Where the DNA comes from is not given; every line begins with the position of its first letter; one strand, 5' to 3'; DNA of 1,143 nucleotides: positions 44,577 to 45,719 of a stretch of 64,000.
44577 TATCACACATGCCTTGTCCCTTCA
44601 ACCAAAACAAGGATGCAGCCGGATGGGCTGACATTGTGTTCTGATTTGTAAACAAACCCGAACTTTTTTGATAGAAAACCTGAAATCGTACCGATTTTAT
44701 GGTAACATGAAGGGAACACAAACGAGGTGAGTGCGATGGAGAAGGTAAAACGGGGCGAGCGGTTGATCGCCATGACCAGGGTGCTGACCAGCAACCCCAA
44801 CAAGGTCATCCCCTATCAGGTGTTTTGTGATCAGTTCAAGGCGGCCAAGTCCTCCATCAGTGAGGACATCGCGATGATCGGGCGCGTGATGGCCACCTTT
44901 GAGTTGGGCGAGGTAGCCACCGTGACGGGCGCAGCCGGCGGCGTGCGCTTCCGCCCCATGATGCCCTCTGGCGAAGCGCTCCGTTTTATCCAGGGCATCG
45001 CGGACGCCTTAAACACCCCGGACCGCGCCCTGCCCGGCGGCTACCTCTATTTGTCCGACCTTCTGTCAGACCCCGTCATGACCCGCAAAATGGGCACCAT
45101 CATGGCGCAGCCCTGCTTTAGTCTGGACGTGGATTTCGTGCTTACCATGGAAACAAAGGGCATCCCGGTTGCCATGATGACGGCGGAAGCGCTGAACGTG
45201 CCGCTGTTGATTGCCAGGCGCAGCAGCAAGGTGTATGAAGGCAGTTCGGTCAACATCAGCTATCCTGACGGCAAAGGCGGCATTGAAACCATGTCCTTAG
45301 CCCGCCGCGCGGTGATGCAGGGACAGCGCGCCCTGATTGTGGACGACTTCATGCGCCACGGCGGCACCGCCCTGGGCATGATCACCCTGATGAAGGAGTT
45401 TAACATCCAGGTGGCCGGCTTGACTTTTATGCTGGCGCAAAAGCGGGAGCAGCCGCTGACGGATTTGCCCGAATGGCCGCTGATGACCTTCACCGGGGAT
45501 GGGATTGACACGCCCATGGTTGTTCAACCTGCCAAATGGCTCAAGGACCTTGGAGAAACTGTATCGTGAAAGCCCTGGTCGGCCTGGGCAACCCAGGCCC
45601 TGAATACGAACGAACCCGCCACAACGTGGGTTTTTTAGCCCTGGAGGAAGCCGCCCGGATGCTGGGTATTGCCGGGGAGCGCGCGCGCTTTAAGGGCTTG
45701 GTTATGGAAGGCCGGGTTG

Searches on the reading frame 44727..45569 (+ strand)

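Call 71: search_protein_families(library=pfam, proteins=[window:44727-45569:+], max_evalue=0.00001)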
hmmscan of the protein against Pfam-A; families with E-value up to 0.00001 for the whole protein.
window:44727-45569:+ (280 aa): 2 families
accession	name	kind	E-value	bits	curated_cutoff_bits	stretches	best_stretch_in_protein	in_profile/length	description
PF09182.16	PuR_N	-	2.3e-26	92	24.6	1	8-77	1-70/70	Bacterial purine repressor, N-terminal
PF00156.33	Pribosyltran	-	1.5e-10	41.1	26.3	1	133-240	28-128/158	Phosphoribosyl transferase domain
